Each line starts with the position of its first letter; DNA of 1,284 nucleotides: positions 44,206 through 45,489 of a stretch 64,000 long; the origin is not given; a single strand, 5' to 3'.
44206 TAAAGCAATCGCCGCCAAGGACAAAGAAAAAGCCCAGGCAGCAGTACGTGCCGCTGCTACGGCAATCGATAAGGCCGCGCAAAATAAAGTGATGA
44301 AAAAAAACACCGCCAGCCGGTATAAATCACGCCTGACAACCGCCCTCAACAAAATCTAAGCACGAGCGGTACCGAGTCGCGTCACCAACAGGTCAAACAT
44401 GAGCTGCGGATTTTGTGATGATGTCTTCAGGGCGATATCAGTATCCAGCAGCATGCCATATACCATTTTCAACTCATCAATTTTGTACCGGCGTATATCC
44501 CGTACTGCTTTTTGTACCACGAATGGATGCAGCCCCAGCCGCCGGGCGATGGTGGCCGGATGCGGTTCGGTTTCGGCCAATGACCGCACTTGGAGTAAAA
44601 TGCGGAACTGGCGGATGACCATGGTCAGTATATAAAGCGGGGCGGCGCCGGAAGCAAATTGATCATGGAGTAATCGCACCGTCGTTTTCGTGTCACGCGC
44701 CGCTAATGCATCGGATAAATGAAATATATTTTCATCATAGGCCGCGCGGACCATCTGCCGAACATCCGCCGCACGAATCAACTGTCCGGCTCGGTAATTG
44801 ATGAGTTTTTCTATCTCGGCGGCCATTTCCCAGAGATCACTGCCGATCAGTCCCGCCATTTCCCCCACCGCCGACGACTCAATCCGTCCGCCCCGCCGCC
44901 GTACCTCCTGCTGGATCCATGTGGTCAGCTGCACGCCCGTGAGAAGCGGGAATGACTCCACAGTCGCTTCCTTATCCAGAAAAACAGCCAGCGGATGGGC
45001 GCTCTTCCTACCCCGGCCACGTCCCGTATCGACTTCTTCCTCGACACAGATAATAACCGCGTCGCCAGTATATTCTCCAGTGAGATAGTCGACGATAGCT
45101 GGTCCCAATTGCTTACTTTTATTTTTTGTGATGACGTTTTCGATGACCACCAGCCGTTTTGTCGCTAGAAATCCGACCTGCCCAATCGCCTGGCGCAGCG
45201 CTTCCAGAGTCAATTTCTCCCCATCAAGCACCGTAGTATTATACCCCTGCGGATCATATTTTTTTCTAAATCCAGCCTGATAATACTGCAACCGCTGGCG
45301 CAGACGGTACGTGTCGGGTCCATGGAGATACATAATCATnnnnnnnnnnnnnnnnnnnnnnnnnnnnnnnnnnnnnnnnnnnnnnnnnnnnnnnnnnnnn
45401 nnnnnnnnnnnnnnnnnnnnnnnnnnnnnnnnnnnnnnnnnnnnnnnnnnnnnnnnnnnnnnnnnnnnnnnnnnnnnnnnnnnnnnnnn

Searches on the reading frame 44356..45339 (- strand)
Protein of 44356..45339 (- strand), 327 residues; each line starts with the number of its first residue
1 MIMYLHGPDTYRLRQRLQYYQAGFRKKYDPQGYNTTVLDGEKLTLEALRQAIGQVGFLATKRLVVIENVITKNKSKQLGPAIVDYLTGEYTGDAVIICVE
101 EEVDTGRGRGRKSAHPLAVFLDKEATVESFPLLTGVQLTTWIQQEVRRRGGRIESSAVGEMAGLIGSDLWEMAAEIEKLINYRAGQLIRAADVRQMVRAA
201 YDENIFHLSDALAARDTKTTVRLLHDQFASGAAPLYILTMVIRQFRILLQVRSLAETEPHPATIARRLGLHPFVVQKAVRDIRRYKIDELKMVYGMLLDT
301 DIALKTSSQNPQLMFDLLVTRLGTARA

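Call 30: search_protein_families(library=pfam, proteins=[window:44356-45339:-], max_evalue=0.000001)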
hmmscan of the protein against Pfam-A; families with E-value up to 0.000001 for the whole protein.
window:44356-45339:- (327 aa): 1 family
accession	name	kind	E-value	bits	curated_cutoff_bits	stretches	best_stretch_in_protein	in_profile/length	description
PF21694.2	DNA_pol3_delta_C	-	3.2e-31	108.3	27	1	203-321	2-120/121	DNA polymerase III delta subunit, C-terminal domain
